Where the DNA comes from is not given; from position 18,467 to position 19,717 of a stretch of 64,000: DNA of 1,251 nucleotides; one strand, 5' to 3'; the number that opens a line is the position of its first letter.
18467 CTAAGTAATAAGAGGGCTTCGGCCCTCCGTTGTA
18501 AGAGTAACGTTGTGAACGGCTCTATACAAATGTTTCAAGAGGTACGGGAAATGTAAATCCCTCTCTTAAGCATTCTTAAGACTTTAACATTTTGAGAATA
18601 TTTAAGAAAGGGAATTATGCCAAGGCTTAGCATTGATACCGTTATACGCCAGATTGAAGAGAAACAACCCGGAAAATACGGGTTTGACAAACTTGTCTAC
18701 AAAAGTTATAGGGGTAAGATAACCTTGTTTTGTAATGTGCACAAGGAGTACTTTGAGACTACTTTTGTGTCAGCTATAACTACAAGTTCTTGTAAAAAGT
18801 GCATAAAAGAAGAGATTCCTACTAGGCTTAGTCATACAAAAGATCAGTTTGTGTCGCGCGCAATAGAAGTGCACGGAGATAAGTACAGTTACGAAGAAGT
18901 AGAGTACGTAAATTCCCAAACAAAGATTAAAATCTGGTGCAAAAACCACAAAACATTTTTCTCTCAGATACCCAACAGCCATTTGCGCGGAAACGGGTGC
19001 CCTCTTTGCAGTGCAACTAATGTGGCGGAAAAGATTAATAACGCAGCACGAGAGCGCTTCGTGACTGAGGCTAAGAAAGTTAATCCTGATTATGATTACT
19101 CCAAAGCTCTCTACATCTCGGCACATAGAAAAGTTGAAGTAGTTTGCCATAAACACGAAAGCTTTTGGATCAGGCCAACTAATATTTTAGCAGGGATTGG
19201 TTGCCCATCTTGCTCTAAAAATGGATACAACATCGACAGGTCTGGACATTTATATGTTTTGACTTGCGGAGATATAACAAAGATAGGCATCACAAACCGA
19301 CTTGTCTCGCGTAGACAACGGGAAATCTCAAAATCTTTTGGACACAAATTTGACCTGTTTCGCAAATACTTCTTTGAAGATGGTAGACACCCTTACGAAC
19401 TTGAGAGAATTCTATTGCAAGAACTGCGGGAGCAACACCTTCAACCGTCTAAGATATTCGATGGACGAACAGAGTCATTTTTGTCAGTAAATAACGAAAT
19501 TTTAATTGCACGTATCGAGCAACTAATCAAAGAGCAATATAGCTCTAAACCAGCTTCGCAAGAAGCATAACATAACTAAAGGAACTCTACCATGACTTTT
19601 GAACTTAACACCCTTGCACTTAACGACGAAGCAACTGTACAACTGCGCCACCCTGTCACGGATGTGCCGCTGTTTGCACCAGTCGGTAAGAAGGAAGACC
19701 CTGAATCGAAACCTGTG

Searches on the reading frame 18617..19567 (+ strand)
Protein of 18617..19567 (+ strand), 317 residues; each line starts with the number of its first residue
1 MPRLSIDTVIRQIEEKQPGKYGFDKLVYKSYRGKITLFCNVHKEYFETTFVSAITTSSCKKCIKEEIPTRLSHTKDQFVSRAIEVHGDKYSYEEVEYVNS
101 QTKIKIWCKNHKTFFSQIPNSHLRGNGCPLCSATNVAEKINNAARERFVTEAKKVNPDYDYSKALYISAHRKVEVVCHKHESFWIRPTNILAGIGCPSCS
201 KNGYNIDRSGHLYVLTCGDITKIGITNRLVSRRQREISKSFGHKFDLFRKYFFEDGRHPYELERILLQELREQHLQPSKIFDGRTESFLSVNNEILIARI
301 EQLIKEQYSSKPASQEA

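Call 33: search_protein_families(library=phrogs, proteins=[window:18617-19567:+], max_evalue=0.001)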
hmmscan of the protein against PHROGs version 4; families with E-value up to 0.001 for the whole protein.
window:18617-19567:+ (317 aa): 3 families
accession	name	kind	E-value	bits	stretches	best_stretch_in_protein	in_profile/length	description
phrog_681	-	DNA, RNA and nucleotide metabolism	5.7e-59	201.2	1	6-309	240-543/576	endonuclease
phrog_4605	-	unknown function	4.1e-35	121.9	3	77-138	51-112/151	-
phrog_559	-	DNA, RNA and nucleotide metabolism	4.3e-26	92.8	2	27-138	205-310/607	HNH endonuclease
